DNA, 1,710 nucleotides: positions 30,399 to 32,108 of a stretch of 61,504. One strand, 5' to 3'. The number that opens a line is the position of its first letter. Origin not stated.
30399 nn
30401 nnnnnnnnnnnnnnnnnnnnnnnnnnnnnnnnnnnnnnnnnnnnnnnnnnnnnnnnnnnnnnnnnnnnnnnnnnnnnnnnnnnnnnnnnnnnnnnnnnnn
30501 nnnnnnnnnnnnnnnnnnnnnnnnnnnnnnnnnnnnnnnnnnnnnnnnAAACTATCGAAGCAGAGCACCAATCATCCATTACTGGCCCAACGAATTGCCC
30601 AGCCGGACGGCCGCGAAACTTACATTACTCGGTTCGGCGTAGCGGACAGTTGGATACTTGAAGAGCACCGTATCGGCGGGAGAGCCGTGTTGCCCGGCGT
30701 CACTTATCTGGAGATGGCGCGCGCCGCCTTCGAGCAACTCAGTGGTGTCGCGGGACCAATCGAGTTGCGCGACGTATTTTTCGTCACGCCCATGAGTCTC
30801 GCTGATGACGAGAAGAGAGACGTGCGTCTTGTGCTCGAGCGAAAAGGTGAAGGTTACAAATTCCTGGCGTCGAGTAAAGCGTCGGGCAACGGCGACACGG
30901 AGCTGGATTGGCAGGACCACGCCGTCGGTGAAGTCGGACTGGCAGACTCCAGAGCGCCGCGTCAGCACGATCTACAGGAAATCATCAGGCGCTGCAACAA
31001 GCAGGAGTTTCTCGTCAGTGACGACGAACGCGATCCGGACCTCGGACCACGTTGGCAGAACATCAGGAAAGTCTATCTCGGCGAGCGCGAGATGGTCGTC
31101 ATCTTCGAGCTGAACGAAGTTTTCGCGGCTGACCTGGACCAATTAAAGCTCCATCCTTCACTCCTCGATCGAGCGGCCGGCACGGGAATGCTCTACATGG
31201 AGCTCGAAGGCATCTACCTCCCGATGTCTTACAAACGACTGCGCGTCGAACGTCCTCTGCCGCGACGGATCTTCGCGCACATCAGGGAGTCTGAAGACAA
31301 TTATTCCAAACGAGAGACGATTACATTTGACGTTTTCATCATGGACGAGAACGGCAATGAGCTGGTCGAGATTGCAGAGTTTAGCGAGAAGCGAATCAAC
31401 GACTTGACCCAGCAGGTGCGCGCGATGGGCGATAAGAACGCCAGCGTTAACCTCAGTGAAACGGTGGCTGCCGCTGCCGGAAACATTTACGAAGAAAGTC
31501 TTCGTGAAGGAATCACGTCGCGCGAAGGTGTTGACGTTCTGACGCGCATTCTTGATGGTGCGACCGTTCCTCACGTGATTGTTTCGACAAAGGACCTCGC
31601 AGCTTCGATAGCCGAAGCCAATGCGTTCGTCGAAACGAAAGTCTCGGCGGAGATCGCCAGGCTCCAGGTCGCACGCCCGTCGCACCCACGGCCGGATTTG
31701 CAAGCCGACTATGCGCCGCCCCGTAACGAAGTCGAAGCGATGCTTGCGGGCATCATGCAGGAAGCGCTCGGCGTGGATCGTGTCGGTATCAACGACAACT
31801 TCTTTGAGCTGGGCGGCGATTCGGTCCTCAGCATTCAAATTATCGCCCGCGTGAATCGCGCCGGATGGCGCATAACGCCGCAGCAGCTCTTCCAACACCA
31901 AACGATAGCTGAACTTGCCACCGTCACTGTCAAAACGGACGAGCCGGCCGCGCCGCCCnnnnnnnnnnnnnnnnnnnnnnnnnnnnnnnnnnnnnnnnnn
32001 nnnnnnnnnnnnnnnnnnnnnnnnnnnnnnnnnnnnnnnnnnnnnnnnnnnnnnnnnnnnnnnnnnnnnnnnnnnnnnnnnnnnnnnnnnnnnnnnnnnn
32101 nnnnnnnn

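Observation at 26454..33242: PKS module with KR before DH, an NRPS-type GGDS carrier and a C-terminal luciferase-like monooxygenase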

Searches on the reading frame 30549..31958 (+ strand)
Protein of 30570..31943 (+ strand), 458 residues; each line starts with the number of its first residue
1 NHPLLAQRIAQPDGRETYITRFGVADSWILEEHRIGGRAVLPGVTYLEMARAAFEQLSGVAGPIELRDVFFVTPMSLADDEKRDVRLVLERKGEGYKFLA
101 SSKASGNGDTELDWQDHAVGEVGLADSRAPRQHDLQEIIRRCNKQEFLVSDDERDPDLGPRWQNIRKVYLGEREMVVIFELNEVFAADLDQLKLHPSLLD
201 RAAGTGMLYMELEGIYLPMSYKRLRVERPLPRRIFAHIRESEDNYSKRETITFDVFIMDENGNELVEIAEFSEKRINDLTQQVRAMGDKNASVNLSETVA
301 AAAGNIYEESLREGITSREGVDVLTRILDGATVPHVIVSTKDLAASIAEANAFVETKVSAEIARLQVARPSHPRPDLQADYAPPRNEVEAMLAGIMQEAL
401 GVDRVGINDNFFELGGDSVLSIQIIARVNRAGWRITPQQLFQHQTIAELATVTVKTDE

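Call 14: search_solved_structures(query=window:30570-31943:+, max_evalue=0.01, show_alignments=2)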
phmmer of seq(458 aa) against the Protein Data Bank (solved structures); distinct sequences matched with E-value up to 0.01: 84 (the best 60 are shown).
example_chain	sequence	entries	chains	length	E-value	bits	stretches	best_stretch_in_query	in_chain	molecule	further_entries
9lcq_A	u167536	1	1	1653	8.1e-34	120.4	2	383-453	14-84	PvdL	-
9lcp_A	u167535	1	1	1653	8.1e-34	120.4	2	383-453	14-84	PvdL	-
9lco_A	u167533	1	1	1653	3.2e-33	118.4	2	383-453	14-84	PvdL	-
9be3_A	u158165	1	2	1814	1.9e-30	109.3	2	369-452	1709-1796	Linear gramicidin synthase subunit A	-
6mfz_A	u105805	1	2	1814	1.9e-30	109.3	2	369-452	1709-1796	Linear gramicidin synthase subunit A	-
9meh_A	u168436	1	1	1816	1.9e-30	109.3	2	369-452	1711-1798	Linear gramicidin synthase subunit A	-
9be4_A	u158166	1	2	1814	7.7e-30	107.3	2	369-452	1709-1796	Linear gramicidin synthase subunit A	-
8qk4_A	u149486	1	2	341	9.9e-24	87.2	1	2-274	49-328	Polyketide synthase PksJ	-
8jbr_A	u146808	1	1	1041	5.9e-19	71.4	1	362-453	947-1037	McyA protein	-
7zma_A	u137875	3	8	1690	3.5e-17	65.6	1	2-309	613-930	Putative polyketide synthase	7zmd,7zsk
7zmf_A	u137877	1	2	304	6.4e-17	64.7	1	2-279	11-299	Putative polyketide synthase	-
3kg6_A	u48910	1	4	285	7.4e-17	64.5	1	2-269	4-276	CurF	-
5j6o_A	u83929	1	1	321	8.6e-17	64.3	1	2-277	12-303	Putative polyketide synthase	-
7kw3_A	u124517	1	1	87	1.2e-15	60.5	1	383-453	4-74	PCP domain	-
3kg7_A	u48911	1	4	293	2.8e-15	59.3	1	27-276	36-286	CurH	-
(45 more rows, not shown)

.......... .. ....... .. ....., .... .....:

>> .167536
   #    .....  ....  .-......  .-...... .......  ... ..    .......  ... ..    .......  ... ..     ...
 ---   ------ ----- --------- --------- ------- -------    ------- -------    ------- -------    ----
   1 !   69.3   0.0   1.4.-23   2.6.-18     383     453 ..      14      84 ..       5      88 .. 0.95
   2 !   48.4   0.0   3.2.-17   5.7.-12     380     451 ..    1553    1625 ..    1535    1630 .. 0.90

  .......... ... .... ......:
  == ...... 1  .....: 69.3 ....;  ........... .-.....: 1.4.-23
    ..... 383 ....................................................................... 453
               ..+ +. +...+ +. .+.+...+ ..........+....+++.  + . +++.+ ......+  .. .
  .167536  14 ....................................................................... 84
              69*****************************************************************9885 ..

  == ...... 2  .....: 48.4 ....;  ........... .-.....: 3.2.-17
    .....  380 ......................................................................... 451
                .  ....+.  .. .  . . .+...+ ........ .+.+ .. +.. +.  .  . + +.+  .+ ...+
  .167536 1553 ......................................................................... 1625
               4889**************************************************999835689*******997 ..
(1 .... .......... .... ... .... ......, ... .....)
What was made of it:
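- On ClbB-type cis-AT module layout (KS-AT-KR-DH-[ER]-carrier): The carrier is PCP-like (call 14).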

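Call 35: find_related_loci(query=A1, collection=genome_contigs, flank=10000)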
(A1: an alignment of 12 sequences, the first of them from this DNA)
Query A1 (470 aa) in genome_contigs; peptide patterns used: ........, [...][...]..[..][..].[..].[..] (x = any residue, [..] = any of these).
600 stretches matched a pattern (row limit reached: there are more); 580 encode a relative of the query (tblastn E <= 1e-3); the best 80 are kept; 80 distinct loci.
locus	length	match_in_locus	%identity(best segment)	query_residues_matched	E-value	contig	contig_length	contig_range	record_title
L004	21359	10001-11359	43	5-453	3e-118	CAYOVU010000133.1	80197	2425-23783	MAG TPA_asm: uncultured Acidobacteriaceae bacterium isolate binchicken_co344_337 genome assembly, contig: k141_2414298,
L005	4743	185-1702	37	2-468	3e-96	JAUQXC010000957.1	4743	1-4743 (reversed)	MAG: Thermoflexales bacterium isolate BIN19 contig_332648, whole genome shotgun sequence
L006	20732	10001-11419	37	9-462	3e-88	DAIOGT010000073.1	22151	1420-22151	MAG TPA_asm: Pyrinomonadaceae bacterium isolate CTOTU27637 NODE_590_length_22151_cov_16.376403, whole genome shotgun seq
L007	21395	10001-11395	40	7-470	2e-102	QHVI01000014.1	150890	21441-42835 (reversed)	MAG: Candidatus Angelobacter sp. Gp1-AA117 isolate gp1 AA117 14_0903_12_40cm_200_scaffold_7_curated, whole genome shotgu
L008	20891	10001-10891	37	5-308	4e-61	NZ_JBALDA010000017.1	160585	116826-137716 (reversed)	MAG: Nostoc sp. isolate P12641 bin 9 NODE_16_length_160585_cov_80.337504, whole genome shotgun sequence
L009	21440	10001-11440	35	6-463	5e-86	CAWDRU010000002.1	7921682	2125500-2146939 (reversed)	MAG: Blastocatellia bacterium isolate MFD04935.bin.1.50 genome assembly, contig: contig_540, whole genome shotgun sequen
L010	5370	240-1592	31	27-438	9e-51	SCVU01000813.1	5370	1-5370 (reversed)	MAG: Planctomycetota bacterium isolate GW928_bin.9 GW928_bin.9-44861-1, whole genome shotgun sequence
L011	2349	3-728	40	240-460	2e-50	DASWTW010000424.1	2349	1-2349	MAG TPA_asm: Herpetosiphonaceae bacterium isolate SMAG_U3586 k141_305253, whole genome shotgun sequence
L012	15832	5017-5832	31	8-285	9e-50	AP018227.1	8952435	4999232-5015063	Calothrix parasitica NIES-267 DNA, nearly complete genome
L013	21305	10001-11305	34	3-461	4e-66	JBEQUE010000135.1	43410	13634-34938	MAG: Acidobacteriota bacterium isolate MAG_Dt_02 k247_1276465, whole genome shotgun sequence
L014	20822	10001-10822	31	9-285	4e-44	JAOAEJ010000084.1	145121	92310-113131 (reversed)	MAG: Clostridia bacterium isolate SKW257 k141_678101, whole genome shotgun sequence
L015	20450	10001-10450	52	313-458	4e-43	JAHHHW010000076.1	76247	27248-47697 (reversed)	MAG: Pelatocladus maniniholoensis HA4357-MV3 scaffold_21_c1, whole genome shotgun sequence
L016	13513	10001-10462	50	315-465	1e-38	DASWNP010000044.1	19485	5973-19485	MAG TPA_asm: Pyrinomonadaceae bacterium isolate SMAG_U3417 k141_293515, whole genome shotgun sequence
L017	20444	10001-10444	49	316-465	5e-35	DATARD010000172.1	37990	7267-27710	MAG TPA_asm: Thermoanaerobaculia bacterium isolate SMAG_U5484 k141_5413226, whole genome shotgun sequence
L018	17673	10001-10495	41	299-464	1e-33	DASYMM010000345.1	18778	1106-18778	MAG TPA_asm: Pyrinomonadaceae bacterium isolate SMAG_U4375 k141_980386, whole genome shotgun sequence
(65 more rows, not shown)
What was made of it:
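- Tried and rejected: Genome-collection scan (call 35).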

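Call 38: search_protein_families(library=pfam, proteins=[L012:847-7431:+, L008:5957-12394:+], max_evalue=0.001)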
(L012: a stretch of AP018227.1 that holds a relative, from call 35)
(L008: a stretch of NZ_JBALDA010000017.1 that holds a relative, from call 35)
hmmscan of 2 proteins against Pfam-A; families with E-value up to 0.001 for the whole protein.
L012:847-7431:+ (2195 aa): 16 families
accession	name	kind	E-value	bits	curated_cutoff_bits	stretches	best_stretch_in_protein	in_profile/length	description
PF00109.32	ketoacyl-synt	-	9.7e-74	248.6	20.8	1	3-251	4-252/252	Beta-ketoacyl synthase, N-terminal domain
PF08659.16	KR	-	9.6e-50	169.4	22.6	1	1167-1364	1-180/180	KR domain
PF00698.26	Acyl_transf_1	-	5.7e-46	157.9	32.7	1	523-846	1-317/319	Acyl transferase domain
PF02801.28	Ketoacyl-synt_C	-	7.4e-45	152.2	20.8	1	259-378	1-119/119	Beta-ketoacyl synthase, C-terminal domain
PF22621.2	CurL-like_PKS_C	-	1.7e-21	76.4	27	1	441-504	1-64/64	CurL-like, PKS C-terminal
PF21089.3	PKS_DH_N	-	2.8e-21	75.8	27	1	1392-1491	1-102/103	Polyketide synthase dehydratase domain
PF00107.32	ADH_zinc_N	-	2.2e-20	73.3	31.8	1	1833-1931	1-98/129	Zinc-binding dehydrogenase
PF13602.12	ADH_zinc_N_2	-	7.9e-19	69.4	27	1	1865-2000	1-134/134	Zinc-binding dehydrogenase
PF16197.11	KAsynt_C_assoc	-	2.8e-18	66.8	33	1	381-493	2-111/111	Ketoacyl-synthetase C-terminal extension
PF21394.3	Beta-ketacyl_N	-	5.6e-18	65.6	26.9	1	951-1108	12-155/170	Beta-ketoacyl synthase-like, N-terminal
PF14765.12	PS-DH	-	1.8e-17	63.9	23.7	1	1540-1665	31-164/166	Polyketide synthase dehydratase N-terminal domain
PF00550.31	PP-binding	-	1.5e-14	54.4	20.8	1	2134-2195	1-64/67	Phosphopantetheine attachment site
PF00106.31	adh_short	-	1.6e-13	51.1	26.6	1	1169-1344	3-161/195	short chain dehydrogenase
PF22336.2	RhiE-like_linker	-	2.2e-11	44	27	1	445-505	2-61/67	RhiE-like, KS-MAT linker domain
PF08240.17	ADH_N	-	3.6e-09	37.3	23.5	1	1711-1775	1-69/104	Alcohol dehydrogenase GroES-like domain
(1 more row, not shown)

L008:5957-12394:+ (2146 aa): 16 families
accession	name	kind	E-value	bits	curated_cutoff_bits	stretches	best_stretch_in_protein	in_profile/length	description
PF00109.32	ketoacyl-synt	-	6.2e-72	242.7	20.8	1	1-247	4-252/252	Beta-ketoacyl synthase, N-terminal domain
PF00698.26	Acyl_transf_1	-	3.7e-55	188.1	32.7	1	522-795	2-271/319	Acyl transferase domain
PF08659.16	KR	-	1.9e-51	175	22.6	1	1135-1332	1-180/180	KR domain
PF02801.28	Ketoacyl-synt_C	-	1e-46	158.3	20.8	1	255-374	1-119/119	Beta-ketoacyl synthase, C-terminal domain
PF22621.2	CurL-like_PKS_C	-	1.4e-26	92.6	27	1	437-500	1-64/64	CurL-like, PKS C-terminal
PF21089.3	PKS_DH_N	-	6.6e-22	77.8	27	1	1353-1453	1-103/103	Polyketide synthase dehydratase domain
PF00107.32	ADH_zinc_N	-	1.3e-21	77.3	31.8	1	1787-1878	1-91/129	Zinc-binding dehydrogenase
PF21394.3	Beta-ketacyl_N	-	5.8e-21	75.3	26.9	1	918-1091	3-167/170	Beta-ketoacyl synthase-like, N-terminal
PF16197.11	KAsynt_C_assoc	-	1.2e-19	71.2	33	1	376-487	1-109/111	Ketoacyl-synthetase C-terminal extension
PF13602.12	ADH_zinc_N_2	-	5.1e-19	70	27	1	1820-1954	2-134/134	Zinc-binding dehydrogenase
PF14765.12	PS-DH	-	8.3e-17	61.7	23.7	1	1504-1622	31-161/166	Polyketide synthase dehydratase N-terminal domain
PF22336.2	RhiE-like_linker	-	2.6e-16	59.8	27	1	441-501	2-61/67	RhiE-like, KS-MAT linker domain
PF00550.31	PP-binding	-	8.1e-16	58.5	20.8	1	2074-2136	2-66/67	Phosphopantetheine attachment site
PF00106.31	adh_short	-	1.8e-09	37.8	26.6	1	1194-1312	39-161/195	short chain dehydrogenase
PF08240.17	ADH_N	-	5.1e-09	36.8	23.5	1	1663-1724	1-64/104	Alcohol dehydrogenase GroES-like domain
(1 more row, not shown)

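Call 65: search_protein_families(library=pfam, proteins=[L004:11360-12895:+, L004:13039-14331:+, L004:16148-17011:+, L004:14560-15504:-, L004:17034-17753:-], max_evalue=0.001)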
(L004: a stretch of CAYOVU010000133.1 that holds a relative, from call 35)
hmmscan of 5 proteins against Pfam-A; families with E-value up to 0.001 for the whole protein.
L004:11360-12895:+ (512 aa): 1 family
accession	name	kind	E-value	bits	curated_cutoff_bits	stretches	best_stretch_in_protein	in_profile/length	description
PF00668.25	Condensation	-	1.8e-53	182.3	30.6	1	23-474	4-450/456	Condensation domain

L004:13039-14331:+ (431 aa): 1 family
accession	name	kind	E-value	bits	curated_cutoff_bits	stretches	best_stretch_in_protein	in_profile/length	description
PF00999.27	Na_H_Exchanger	-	6.6e-44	150.7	26.2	1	20-405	4-374/375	Sodium/hydrogen exchanger, transmembrane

L004:16148-17011:+ (288 aa): 1 family
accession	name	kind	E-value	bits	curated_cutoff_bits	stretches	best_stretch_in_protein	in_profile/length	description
PF01048.26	PNP_UDP_1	-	3.4e-38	131.8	25.1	1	5-244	1-232/233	Phosphorylase superfamily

L004:14560-15504:- (315 aa): 1 family
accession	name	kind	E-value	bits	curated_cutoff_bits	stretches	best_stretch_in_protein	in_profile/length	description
PF13649.12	Methyltransf_25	-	6.5e-05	24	27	1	130-208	20-97/97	Methyltransferase domain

L004:17034-17753:- (240 aa): 2 families
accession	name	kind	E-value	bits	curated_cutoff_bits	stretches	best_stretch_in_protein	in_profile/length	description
PF00702.32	Hydrolase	-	3.4e-08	34.5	26.4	1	5-211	2-191/191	haloacid dehalogenase-like hydrolase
PF13419.12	HAD_2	-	6.9e-06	26.7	23.8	1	105-215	69-176/178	Haloacid dehalogenase-like hydrolase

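Call 66: predict_structure(alignment_id=A1)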
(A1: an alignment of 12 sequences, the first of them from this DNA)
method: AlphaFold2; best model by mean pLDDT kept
length: 470 residues; sequences in the alignment: 12
mean_pLDDT: 76.0   pTM: 0.60
mean pLDDT of the five models: 76.0, 73.5, 71.9, 70.1, 69.2
residues with pLDDT >= 90: 154; 70-90: 182; 50-70: 63; < 50: 71
segments of 3 or more residues with pLDDT < 50: 285-322, 338-342, 344-346, 348-353, 367-375, 466-470
pLDDT, mean of each block of 10 residues (from residue 1): 80 85 90 90 82 95 87 90 86 92 93 66 92 91 89 70 82 88 93 93 93 69 78 96 85 65 96 91 49 30 29 36 56 56 45 51 49 51 79 91 84 86 73 79 78 87 55
secondary structure, 60 per line:
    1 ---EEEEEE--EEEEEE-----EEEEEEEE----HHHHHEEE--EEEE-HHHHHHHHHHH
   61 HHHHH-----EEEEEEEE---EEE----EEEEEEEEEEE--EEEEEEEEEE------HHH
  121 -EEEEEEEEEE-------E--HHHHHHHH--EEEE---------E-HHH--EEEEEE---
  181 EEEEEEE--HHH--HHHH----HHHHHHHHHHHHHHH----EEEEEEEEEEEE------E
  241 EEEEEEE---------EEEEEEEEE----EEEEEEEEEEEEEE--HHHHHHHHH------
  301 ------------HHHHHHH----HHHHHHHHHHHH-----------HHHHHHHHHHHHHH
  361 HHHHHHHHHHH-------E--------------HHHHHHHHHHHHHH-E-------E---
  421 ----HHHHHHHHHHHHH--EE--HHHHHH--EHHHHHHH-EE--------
elements in order: E4-9 E12-17 E23-30 H35-39 E40-42 E45-48 H50-65 E71-78 E82-84 E89-99 E102-111 E122-131 H142-149 E152-155 E172-177 E181-187 H195-198 H203-217 E222-233 E240-247 E257-265 E270-283 H286-294 H313-319 H324-335 H347-371 H394-407 H425-437 H444-449 H453-459
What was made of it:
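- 31449..31718 (+): Conserved ~90-aa helical linker that precedes the GGDS-type carrier. It is also present in KR-linker-T modules that lack a DH. Low pLDDT in call 66.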

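Call 68: fold_search(model_id=the predicted structure, library=pdb)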
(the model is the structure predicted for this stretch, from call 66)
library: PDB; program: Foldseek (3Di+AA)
matches with E <= 10: 1422; with E <= 0.001: 203
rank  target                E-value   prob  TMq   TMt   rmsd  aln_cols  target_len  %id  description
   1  8qk4_A                1.4e-23  1.00  0.52  0.83   2.7       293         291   28  Dehydratase domain (PksJ DH1) from the bacillaene trans-AT PKS (released 2024-09-25)
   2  5hqw_A                4.4e-23  1.00  0.53  0.84   3.1       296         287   24  Crystal structure of a trans-AT PKS dehydratase domain of C0ZGQ6 from Brevibacillus brevis (released 2017-01-25)
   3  7zmf_B                5.5e-23  1.00  0.53  0.88   2.6       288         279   23  Dehydratase domain of module 3 from Brevibacillus Brevis orphan BGC11 (released 2022-09-21)
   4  7zsk_A                1.7e-22  1.00  0.53  0.17   2.6       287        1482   23  K3DAK4 bimodule core of BGC11 from Brevibacillus brevis. (released 2022-09-21)
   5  3kg9_A                4.6e-22  1.00  0.52  0.85   2.8       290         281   21  Dehydratase domain from CurK module of Curacin polyketide synthase (released 2010-01-19)
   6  5j6o                  4.6e-22  1.00  0.51  0.84   3.4       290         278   24  Crystal structure of a trans-AT PKS dehydratase domain of C0ZGQ7 from Brevibacillus brevis (released 2017-05-24)
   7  3kg6_D                6.4e-22  1.00  0.52  0.86   2.8       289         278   23  Dehydratase domain from CurF module of Curacin polyketide synthase (released 2010-01-19)
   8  5tz7_A                6.7e-22  1.00  0.52  0.86   2.8       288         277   22  Crystal Structure of CurK Dehydratase D1169N Inactive Mutant (released 2017-01-11)
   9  5kku_C                9.4e-22  1.00  0.50  0.78   4.8       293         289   20  Crystal structure of an N-terminal dehydratase from difficidin assembly line (released 2016-12-21)
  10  5tz6_A                1.2e-21  1.00  0.54  0.86   2.9       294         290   20  Crystal Structure of CurJ Dehydratase H978F Inactive Mutant In Complex with Compound 21 (released 2017-01-11)
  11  3kg6_B                1.2e-21  1.00  0.52  0.86   2.8       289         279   23  Dehydratase domain from CurF module of Curacin polyketide synthase (released 2010-01-19)
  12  3kg8_A                1.6e-21  1.00  0.53  0.84   2.8       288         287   21  Dehydratase domain from CurJ module of Curacin polyketide synthase (released 2010-01-19)
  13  6mbh                  1.6e-21  1.00  0.52  0.82   3.1       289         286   26  GphF DH1 P1711L, L1744P variant: An isomerase-inactive variant of GphF DH1 (released 2018-09-19)
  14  8qk4_B                1.7e-21  1.00  0.51  0.84   3.1       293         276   27  Dehydratase domain (PksJ DH1) from the bacillaene trans-AT PKS (released 2024-09-25)
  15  5tz5_A                2.0e-21  1.00  0.52  0.85   2.9       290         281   21  Crystal Structure of CurK Dehydratase H996F Inactive Mutant (released 2017-01-11)
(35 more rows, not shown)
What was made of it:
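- DH fold in calls 66 and 68. The DH resembles trans-AT and Cur DHs (calls 14, 68).
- Tried and rejected: The top structural matches are true PKS DHs (call 68).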

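Call 70: find_homologous_proteins(query=L004:9995-12895:+, max_evalue=1e-30)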
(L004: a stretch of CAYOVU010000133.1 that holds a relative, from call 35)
Query L004:9995-12895:+ (967 aa): 71 proteins with E <= 1e-30 among 8000 candidates.
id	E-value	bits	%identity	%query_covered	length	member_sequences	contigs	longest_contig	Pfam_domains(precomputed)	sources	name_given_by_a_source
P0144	0.0e+0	2088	100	97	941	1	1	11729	PF00668.26,PF21089.4,PF00550.32,PF14765.13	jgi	jgi:phthiocerol/phenolphthiocerol synthesis type-I polyketide synthase E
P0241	3.3e-261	888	91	45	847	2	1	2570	PF08659.17,PF21394.4,PF21089.4,PF00550.32,PF13561.13,PF14765.13,PF00106.32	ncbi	ncbi:MAG: SDR family NAD(P)-dependent oxidoreductase, partial [Candidatus Sulfotelmatobacter sp.]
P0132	1.3e-244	833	73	55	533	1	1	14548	PF00668.26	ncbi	ncbi:MAG: condensation domain-containing protein, partial [Candidatus Sulfotelmatobacter sp.]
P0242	2.9e-221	755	40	97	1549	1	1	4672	PF08659.17,PF00668.26,PF21394.4,PF21089.4,PF00550.32,PF13561.13,PF14765.13,PF00106.32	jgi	jgi:phthiocerol/phenolphthiocerol synthesis type-I polyketide synthase E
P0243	2.6e-219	749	40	98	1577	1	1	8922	PF08659.17,PF00668.26,PF00296.27,PF21089.4,PF00550.32,PF13561.13,PF14765.13,PF13193.13,PF00106.32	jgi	jgi:natural product biosynthesis luciferase-like monooxygenase protein/non-ribosomal peptide synthas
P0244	1.2e-169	585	37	99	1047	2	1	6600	PF08659.17,PF00668.26,PF21089.4,PF00550.32,PF14765.13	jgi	-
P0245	1.1e-143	499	37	72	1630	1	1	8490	PF08659.17,PF00668.26,PF21394.4,PF21089.4,PF00550.32,PF13561.13,PF14765.13,PF00106.32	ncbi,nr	ncbi:MAG: SDR family NAD(P)-dependent oxidoreductase [Gammaproteobacteria bacterium]|nr:SDR family N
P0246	5.2e-130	453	49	47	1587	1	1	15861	PF08659.17,PF00296.27,PF21089.4,PF00550.32,PF13561.13,PF14765.13,PF00106.32,PF00698.27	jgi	jgi:natural product biosynthesis luciferase-like monooxygenase protein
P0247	1.8e-129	452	34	97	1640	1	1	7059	PF08659.17,PF00668.26,PF21394.4,PF21089.4,PF00550.32,PF13561.13,PF14765.13,PF00106.32,PF00698.27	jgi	jgi:phthiocerol/phenolphthiocerol synthesis type-I polyketide synthase E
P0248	1.3e-128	449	46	48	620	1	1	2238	PF08659.17,PF21089.4,PF00550.32,PF14765.13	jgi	jgi:aryl carrier-like protein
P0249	1.7e-122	429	39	64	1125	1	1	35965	PF08659.17,PF00668.26,PF21394.4,PF00550.32,PF13561.13,PF00106.32,PF01370.28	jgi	jgi:non-ribosomal peptide synthase protein (TIGR01720 family)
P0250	2.6e-122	428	33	97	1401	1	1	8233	PF08659.17,PF00668.26,PF21394.4,PF21089.4,PF00550.32,PF13561.13,PF14765.13,PF00106.32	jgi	jgi:hypothetical protein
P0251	6.5e-121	423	38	58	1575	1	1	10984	PF00668.26,PF00550.32,PF00501.35,PF13193.13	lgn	-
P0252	7.9e-121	423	45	48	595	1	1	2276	PF08659.17,PF21089.4,PF00550.32,PF14765.13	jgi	jgi:acyl carrier protein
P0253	3.2e-120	421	45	48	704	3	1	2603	PF08659.17,PF21089.4,PF00550.32,PF13561.13,PF14765.13,PF00106.32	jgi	jgi:NADP-dependent 3-hydroxy acid dehydrogenase YdfG/acyl carrier protein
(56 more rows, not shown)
